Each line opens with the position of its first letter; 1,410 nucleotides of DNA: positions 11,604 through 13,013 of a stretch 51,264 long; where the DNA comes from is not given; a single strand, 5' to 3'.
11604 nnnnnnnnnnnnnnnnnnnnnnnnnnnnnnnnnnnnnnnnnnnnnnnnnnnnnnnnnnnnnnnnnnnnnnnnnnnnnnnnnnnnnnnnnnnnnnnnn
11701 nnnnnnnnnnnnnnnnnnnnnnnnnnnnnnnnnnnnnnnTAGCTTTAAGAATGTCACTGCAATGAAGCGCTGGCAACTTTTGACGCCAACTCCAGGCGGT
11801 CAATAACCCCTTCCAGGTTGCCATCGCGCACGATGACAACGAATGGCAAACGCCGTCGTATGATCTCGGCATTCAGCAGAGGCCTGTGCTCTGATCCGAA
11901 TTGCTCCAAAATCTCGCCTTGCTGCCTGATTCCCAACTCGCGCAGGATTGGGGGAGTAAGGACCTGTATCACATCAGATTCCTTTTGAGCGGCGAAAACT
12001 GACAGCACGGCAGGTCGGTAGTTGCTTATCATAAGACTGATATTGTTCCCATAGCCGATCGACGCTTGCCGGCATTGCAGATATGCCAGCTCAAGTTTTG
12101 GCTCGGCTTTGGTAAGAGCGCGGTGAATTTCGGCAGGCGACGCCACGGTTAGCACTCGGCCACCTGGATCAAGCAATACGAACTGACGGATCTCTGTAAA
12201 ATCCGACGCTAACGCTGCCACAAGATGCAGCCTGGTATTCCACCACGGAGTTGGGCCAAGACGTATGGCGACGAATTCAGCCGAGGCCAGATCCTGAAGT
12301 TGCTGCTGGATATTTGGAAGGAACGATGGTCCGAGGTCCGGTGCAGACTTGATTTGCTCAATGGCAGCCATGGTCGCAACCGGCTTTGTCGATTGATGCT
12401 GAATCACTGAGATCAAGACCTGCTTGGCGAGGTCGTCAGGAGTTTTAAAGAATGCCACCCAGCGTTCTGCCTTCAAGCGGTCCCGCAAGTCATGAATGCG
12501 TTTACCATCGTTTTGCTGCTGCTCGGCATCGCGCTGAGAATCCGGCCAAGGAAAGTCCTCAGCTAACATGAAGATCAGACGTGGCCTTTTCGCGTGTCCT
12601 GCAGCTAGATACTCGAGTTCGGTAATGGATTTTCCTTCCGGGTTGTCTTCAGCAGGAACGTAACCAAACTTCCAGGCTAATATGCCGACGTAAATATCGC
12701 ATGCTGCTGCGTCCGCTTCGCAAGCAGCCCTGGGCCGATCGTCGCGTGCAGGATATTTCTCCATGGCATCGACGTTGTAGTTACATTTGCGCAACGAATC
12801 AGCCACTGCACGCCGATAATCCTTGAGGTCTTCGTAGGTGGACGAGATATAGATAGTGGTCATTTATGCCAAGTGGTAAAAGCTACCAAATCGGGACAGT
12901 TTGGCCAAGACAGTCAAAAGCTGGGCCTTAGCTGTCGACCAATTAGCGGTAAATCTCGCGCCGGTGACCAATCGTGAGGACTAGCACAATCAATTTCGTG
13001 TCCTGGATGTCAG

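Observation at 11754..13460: relBE module followed by a DUF4062 (NDT/TIR-like) + CBS-pair-like protein: candidate nucleotide-sensing conflict module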

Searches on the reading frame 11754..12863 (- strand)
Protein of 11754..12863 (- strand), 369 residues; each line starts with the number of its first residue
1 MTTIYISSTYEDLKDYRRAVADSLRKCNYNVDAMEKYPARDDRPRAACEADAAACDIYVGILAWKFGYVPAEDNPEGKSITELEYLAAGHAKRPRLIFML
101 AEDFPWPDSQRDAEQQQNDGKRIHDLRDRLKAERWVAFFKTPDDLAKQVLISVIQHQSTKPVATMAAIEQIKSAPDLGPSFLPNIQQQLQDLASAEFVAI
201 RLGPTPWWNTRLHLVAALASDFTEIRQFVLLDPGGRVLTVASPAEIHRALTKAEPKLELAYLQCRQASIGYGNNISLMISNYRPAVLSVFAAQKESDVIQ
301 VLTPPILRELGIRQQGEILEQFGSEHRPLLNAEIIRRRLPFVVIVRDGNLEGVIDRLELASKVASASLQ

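Call 3: search_protein_families(library=pfam, proteins=[window:11754-12863:-], max_evalue=1)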
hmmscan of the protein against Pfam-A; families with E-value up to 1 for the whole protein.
window:11754-12863:- (369 aa): 2 families
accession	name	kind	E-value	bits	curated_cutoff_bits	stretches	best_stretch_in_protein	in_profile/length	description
PF13271.11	DUF4062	-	2.7e-20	72.8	24.7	1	4-88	2-82/82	Domain of unknown function (DUF4062)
PF23793.1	LysC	-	0.12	12.7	27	1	8-37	36-65/69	Rz1-like lysis system protein LysC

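Call 4: search_protein_families(library=padloc, proteins=[window:11754-12863:-], max_evalue=1)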
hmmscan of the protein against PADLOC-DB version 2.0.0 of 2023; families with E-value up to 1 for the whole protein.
window:11754-12863:- (369 aa): 0 families

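Call 5: search_protein_families(library=ncbifam, proteins=[window:11754-12863:-], max_evalue=1)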
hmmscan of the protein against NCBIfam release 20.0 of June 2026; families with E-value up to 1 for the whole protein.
window:11754-12863:- (369 aa): 0 families

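Call 6: find_homologous_proteins(query=window:11754-12863:-)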
Query window:11754-12863:- (369 aa): 313 proteins with E <= 0.001 among 8000 candidates; the best 120 are listed.
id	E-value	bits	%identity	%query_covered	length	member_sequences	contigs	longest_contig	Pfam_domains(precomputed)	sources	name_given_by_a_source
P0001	7.0e-165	566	69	100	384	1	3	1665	PF13271.12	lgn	-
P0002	2.0e-160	552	65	100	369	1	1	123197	PF13271.12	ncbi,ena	-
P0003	4.9e-159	547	66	100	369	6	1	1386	PF13271.12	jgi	jgi:Domain of unknown function (DUF4062)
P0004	6.6e-158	543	64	99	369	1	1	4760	PF13271.12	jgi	jgi:Domain of unknown function (DUF4062)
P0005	1.4e-157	542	66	100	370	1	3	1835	PF13271.12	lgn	-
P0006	1.2e-154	533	65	100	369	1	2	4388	PF13271.12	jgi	jgi:hypothetical protein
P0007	3.5e-154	531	64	100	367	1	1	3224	PF13271.12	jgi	jgi:Domain of unknown function (DUF4062)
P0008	1.7e-152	526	63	100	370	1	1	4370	PF13271.12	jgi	jgi:hypothetical protein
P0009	3.9e-151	521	63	100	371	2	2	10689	PF13271.12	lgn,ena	-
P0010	9.8e-151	520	63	100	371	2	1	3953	PF13271.12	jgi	jgi:hypothetical protein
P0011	1.1e-150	520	63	100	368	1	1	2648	PF13271.12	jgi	jgi:hypothetical protein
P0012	1.6e-150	519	64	100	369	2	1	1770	PF13271.12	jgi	jgi:hypothetical protein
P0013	2.0e-150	519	62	100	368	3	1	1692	PF13271.12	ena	-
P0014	3.4e-150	518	64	100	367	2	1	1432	PF13271.12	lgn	-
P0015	6.2e-149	514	63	100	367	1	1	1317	PF13271.12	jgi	jgi:hypothetical protein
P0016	4.3e-148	511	62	99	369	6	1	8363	PF13271.12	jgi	jgi:hypothetical protein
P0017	7.6e-148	510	63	99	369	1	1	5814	PF13271.12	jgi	jgi:hypothetical protein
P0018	2.5e-147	509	61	100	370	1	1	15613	PF13271.12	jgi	jgi:hypothetical protein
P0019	1.9e-146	506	61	100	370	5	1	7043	PF13271.12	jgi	jgi:hypothetical protein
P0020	5.6e-146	504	61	99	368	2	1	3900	PF13271.12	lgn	-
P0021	7.6e-146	504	59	100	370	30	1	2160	PF13271.12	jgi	-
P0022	1.1e-145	503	60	100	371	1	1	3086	PF13271.12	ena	-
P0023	1.4e-145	503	61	100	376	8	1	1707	PF13271.12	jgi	jgi:hypothetical protein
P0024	3.3e-145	502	61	100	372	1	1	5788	PF13271.12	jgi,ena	-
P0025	4.2e-145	501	59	100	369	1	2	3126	PF13271.12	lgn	-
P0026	6.2e-145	501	62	100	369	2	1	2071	PF13271.12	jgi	jgi:hypothetical protein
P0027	1.2e-144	500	61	100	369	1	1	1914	PF13271.12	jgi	-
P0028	1.9e-143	496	62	100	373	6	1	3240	PF13271.12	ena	-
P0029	3.3e-143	495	60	100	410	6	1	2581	PF13271.12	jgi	jgi:hypothetical protein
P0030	1.7e-142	493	60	100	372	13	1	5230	PF13271.12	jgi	jgi:hypothetical protein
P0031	2.5e-142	492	61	100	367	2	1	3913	PF13271.12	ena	-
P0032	3.1e-141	489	59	99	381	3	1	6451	PF13271.12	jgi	jgi:hypothetical protein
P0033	2.9e-140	485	60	99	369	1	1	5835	PF13271.12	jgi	jgi:hypothetical protein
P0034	1.7e-139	483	56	100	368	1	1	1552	PF13271.12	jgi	jgi:hypothetical protein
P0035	1.1e-138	480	57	100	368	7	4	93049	PF13271.12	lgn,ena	-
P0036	4.6e-138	478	57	99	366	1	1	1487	PF13271.12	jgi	jgi:Domain of unknown function (DUF4062)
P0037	5.3e-138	478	59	99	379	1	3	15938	PF13271.12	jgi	jgi:hypothetical protein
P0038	2.6e-137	476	60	100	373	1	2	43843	PF13271.12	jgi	-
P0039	1.6e-136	473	57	99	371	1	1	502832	PF13271.12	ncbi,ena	-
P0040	6.2e-135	468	58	100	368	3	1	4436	PF13271.12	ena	-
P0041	9.3e-134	464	59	100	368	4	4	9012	PF13271.12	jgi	jgi:hypothetical protein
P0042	9.6e-134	464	58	100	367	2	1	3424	PF13271.12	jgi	jgi:hypothetical protein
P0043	2.6e-133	463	60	99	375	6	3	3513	PF13271.12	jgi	jgi:hypothetical protein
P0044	3.2e-133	462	58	100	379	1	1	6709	PF13271.12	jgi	jgi:hypothetical protein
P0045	3.3e-133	462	59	99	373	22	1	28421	PF13271.12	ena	-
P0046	1.8e-132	460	58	99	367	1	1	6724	PF13271.12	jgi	jgi:hypothetical protein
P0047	9.4e-132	457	59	100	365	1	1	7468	PF13271.12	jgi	jgi:hypothetical protein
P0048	1.1e-131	457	58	99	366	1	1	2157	PF13271.12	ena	-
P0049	1.3e-131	457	58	94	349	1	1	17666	PF13271.12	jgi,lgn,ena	-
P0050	4.0e-131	455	56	100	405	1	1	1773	PF13271.12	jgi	jgi:hypothetical protein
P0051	4.3e-131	455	57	100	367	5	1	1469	PF13271.12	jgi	jgi:hypothetical protein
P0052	4.8e-131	455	56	100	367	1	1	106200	PF13271.12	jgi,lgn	jgi:hypothetical protein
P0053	4.4e-130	452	57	100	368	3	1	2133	PF13271.12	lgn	-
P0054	5.8e-130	452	56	99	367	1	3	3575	PF13271.12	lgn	-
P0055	2.8e-129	449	56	100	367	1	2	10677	PF13271.12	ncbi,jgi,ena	-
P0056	2.0e-128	446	53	100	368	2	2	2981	PF13271.12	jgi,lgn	jgi:hypothetical protein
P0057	3.3e-128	446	55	100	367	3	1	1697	PF13271.12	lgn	-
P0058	4.4e-127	442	55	99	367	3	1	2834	PF13271.12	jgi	-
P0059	5.3e-127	442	55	99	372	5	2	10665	PF13271.12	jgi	jgi:hypothetical protein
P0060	5.3e-126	439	58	91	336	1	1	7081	PF13271.12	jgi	jgi:hypothetical protein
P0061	1.3e-125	437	54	99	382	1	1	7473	PF13271.12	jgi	jgi:Domain of unknown function (DUF4062)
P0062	2.4e-125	436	56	100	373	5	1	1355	PF13271.12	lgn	-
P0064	1.7e-124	434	54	100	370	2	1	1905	PF13271.12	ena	-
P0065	3.6e-124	432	56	100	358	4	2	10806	PF13271.12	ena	-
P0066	2.1e-123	430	54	100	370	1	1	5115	PF13271.12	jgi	jgi:hypothetical protein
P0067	2.8e-123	430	57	88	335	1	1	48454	PF13271.12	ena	-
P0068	1.3e-122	427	52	100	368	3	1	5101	PF13271.12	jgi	jgi:hypothetical protein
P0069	4.0e-122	426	59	91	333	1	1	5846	PF13271.12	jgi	jgi:hypothetical protein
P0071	3.6e-121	423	54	100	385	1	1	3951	PF13271.12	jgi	-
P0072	4.5e-121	422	53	100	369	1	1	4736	PF13271.12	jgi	jgi:Domain of unknown function (DUF4062)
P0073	1.5e-119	417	51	100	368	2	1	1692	PF13271.12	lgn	-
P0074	2.5e-118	413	51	100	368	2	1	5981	PF13271.12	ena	-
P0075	5.9e-118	412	52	100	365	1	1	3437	PF13271.12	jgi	jgi:hypothetical protein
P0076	1.8e-116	407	51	100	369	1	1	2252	PF13271.12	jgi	jgi:hypothetical protein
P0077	2.3e-115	404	53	100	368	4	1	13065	PF13271.12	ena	-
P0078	3.5e-114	400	51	99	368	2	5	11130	PF13271.12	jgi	jgi:hypothetical protein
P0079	5.7e-114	399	50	100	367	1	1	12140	PF13271.12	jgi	jgi:Domain of unknown function (DUF4062)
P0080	1.2e-113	398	55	93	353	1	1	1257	PF13271.12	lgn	-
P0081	8.7e-112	392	51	99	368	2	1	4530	PF13271.12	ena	-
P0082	1.1e-111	392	60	83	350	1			PF13271.12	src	-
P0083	1.9e-111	391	52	99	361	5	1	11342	PF13271.12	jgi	jgi:Domain of unknown function (DUF4062)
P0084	1.1e-109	385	71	67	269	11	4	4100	PF13271.12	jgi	jgi:Domain of unknown function (DUF4062)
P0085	3.9e-108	380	59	81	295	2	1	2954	PF13271.12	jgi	jgi:hypothetical protein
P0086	1.3e-106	375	51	100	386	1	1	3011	PF13271.12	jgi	jgi:Domain of unknown function (DUF4062)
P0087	1.5e-106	375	54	98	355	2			PF13271.12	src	-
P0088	8.8e-105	369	49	100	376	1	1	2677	PF13271.12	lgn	-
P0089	4.0e-103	363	49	100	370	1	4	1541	PF13271.12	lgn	-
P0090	3.4e-102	360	48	99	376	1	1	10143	PF13271.12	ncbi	-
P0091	6.2e-102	359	53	87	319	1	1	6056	PF13271.12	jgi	jgi:hypothetical protein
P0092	3.9e-101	357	48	99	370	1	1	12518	PF13271.12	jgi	jgi:hypothetical protein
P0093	5.9e-101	356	48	100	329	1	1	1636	PF13271.12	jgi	jgi:hypothetical protein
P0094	1.0e-100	355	49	100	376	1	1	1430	PF13271.12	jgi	jgi:Domain of unknown function (DUF4062)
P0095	1.3e-99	352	48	100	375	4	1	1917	PF13271.12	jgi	jgi:Domain of unknown function (DUF4062)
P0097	4.2e-99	350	49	100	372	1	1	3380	PF13271.12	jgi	jgi:Domain of unknown function (DUF4062)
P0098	2.5e-98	348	48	100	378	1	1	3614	PF13271.12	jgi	jgi:hypothetical protein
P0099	2.9e-98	347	48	99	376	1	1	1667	PF13271.12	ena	-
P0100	8.4e-98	346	47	98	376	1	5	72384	PF13271.12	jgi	jgi:hypothetical protein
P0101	1.7e-97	345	46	100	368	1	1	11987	PF13271.12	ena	-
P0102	2.0e-97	345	49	100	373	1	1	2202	PF13271.12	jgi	jgi:hypothetical protein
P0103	7.8e-97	343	47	98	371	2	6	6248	PF13271.12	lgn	-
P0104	6.5e-95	336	48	99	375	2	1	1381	PF13271.12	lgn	-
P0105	2.5e-94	334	48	93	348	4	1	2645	PF13271.12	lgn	-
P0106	4.0e-93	330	64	65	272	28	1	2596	PF13271.12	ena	-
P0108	1.5e-91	325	47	99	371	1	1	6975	PF13271.12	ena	-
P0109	1.6e-91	325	46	100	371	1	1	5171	PF13271.12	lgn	-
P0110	6.1e-91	323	79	48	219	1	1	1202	PF13271.12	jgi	jgi:Domain of unknown function (DUF4062)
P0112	6.1e-87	310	70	53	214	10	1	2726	PF13271.12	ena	-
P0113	1.0e-84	303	65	56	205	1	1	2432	PF13271.12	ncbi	-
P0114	3.4e-82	294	68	55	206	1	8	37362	-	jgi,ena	jgi:hypothetical protein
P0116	3.4e-78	281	43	99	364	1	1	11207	PF13271.12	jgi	jgi:hypothetical protein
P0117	2.1e-77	279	43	99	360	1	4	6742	PF13271.12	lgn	-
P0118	2.3e-77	279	42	99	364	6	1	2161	PF13271.12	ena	-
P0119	9.5e-77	277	39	99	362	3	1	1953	PF13271.12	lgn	-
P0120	1.2e-76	276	43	98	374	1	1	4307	PF13271.12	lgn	-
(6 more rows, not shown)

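Call 10: find_encoding_contigs(protein=P0002, flank=8000, max_places=3)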
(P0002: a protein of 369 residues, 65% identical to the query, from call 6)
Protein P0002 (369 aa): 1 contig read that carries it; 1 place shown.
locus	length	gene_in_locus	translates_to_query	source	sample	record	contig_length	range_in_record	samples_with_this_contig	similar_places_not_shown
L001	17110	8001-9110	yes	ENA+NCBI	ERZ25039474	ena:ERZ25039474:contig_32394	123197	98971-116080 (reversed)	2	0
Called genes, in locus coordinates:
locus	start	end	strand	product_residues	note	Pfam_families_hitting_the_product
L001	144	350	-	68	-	-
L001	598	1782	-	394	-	-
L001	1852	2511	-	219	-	-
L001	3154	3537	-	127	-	PF00903:Glyoxalase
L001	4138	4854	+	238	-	PF12706:Lactamase_B_2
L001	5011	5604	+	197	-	PF03070:TENA_THI-4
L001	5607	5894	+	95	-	PF05402:PqqD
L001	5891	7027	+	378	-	PF04055:Radical_SAM, PF13186:SPASM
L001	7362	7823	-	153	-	-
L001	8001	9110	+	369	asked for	PF13271:DUF4062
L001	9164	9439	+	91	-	-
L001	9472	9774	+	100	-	-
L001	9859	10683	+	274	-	PF02548:Pantoate_transf, PF01177:Asp_Glu_race (faint)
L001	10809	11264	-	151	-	PF01729:QRPTase_C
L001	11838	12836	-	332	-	PF02445:NadA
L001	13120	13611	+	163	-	PF01226:Form_Nir_trans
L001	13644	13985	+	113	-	PF01226:Form_Nir_trans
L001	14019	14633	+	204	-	PF02308:MgtC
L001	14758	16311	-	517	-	-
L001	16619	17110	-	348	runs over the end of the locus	PF13593:SBF_like, PF01758:SBF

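Call 11: find_encoding_contigs(protein=P0039, flank=8000, max_places=3)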
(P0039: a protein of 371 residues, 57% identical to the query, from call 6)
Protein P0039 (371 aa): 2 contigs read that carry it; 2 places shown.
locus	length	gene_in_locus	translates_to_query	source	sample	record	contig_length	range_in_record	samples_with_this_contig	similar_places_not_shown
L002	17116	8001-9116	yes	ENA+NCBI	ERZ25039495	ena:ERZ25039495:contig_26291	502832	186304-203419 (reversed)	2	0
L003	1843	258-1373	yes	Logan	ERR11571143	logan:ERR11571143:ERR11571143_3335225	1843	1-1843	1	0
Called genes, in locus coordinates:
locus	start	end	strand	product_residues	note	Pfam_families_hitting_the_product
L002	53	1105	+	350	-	-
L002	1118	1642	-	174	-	PF13358:DDE_3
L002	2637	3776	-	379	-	-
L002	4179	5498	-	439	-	-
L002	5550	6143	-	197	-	-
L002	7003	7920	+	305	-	PF02558:ApbA, PF08546:ApbA_C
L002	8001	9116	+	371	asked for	PF13271:DUF4062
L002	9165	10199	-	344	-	PF13676:TIR_2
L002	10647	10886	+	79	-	-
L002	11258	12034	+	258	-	-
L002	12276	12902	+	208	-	-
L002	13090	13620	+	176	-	-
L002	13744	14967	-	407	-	PF00486:Trans_reg_C, PF00561:Abhydrolase_1, PF12146:Hydrolase_4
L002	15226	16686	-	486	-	PF21167:DUF6851, PF22778:VCPO_2nd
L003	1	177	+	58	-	?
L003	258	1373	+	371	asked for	PF13271:DUF4062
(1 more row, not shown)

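Call 12: find_encoding_contigs(protein=P0035, flank=8000, max_places=3)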
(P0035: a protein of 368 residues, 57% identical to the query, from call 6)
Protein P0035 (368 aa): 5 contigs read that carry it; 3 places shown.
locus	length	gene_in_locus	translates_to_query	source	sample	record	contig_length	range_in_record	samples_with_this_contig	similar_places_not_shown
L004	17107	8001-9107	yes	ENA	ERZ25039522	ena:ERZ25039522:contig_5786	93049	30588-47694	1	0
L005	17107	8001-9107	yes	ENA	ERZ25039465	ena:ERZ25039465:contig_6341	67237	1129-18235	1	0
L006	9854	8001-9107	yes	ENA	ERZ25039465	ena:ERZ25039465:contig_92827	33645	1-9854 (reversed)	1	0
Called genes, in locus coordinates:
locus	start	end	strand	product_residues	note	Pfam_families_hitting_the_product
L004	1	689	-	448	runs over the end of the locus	PF01547:SBP_bac_1, PF13416:SBP_bac_8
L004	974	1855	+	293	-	PF02668:TauD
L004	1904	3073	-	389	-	PF08379:Bact_transglu_N, PF01841:Transglut_core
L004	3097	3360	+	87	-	-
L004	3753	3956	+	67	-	-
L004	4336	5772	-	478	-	PF05598:DUF772, PF01609:DDE_Tnp_1, PF13751:DDE_Tnp_1_6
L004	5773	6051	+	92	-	PF09929:DUF2161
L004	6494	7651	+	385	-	-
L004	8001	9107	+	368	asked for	PF13271:DUF4062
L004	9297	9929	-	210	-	PF13751:DDE_Tnp_1_6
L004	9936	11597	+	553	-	PF14690:Zn_ribbon_ISL3, PF01610:DDE_Tnp_ISL3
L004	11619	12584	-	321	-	PF06527:TniQ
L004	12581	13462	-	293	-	PF05621:TniB, PF13401:AAA_22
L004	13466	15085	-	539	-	PF00665:rve, PF09299:Mu-transpos_C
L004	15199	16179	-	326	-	-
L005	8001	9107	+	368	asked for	PF13271:DUF4062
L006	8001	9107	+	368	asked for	PF13271:DUF4062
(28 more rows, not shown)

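Call 13: find_encoding_contigs(protein=P0052, flank=8000, max_places=2)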
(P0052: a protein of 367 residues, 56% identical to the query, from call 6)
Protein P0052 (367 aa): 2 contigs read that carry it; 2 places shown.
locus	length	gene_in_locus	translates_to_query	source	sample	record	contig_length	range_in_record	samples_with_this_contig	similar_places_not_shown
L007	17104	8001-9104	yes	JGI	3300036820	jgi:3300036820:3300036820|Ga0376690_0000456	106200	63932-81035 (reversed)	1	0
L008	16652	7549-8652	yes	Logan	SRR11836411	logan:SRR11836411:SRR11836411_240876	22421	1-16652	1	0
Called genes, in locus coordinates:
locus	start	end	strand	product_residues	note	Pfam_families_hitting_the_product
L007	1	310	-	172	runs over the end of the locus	-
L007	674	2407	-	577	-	PF01734:Patatin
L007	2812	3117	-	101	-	-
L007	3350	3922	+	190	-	PF13683:rve_3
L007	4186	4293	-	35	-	-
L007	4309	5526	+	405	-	PF13271:DUF4062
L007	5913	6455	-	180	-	PF03544:TonB_C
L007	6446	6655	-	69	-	-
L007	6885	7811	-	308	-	PF18183:SLATT_2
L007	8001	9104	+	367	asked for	PF13271:DUF4062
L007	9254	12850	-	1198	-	PF13676:TIR_2, PF25174:Beta-prop_THOC3, PF25175:Beta-prop_WDR5, PF23381:Beta-prop_IFT122_1st, PF24814:WD40_Prp19, PF25171:Beta-prop_WDR36-Utp21_1st, PF25173:Beta-prop_WDR3_1st, PF24817:WD40_WDHD1_1st, +25 more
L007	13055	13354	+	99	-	PF04255:DUF433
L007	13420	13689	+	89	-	PF18480:DUF5615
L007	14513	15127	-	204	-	-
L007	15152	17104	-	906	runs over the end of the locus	PF25778:DUF7948, PF06739:SBBP, PF16640:Big_3_5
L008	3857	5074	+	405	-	PF13271:DUF4062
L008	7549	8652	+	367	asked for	PF13271:DUF4062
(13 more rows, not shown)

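Call 14: find_encoding_contigs(protein=P0100, flank=8000, max_places=2)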
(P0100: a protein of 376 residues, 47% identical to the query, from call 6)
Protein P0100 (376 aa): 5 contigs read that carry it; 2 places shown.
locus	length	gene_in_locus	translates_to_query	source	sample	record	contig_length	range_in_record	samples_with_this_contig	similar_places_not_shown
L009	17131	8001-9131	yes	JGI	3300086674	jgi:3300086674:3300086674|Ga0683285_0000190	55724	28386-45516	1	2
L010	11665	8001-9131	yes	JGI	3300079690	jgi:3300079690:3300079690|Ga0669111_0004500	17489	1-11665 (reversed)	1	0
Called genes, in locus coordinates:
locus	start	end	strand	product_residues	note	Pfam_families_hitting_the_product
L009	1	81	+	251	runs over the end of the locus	PF00027:cNMP_binding, PF13545:HTH_Crp_2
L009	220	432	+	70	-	-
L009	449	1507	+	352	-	PF00989:PAS (faint), PF08448:PAS_4, PF13426:PAS_9 (weak), PF07730:HisKA_3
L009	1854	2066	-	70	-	-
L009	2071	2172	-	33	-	-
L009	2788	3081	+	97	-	-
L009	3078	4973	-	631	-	PF03781:FGE-sulfatase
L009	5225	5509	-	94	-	-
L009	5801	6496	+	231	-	-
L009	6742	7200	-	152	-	PF00589:Phage_integrase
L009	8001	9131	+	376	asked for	PF13271:DUF4062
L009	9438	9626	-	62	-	-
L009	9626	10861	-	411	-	PF01266:DAO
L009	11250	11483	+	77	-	-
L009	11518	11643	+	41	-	-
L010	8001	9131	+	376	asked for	PF13271:DUF4062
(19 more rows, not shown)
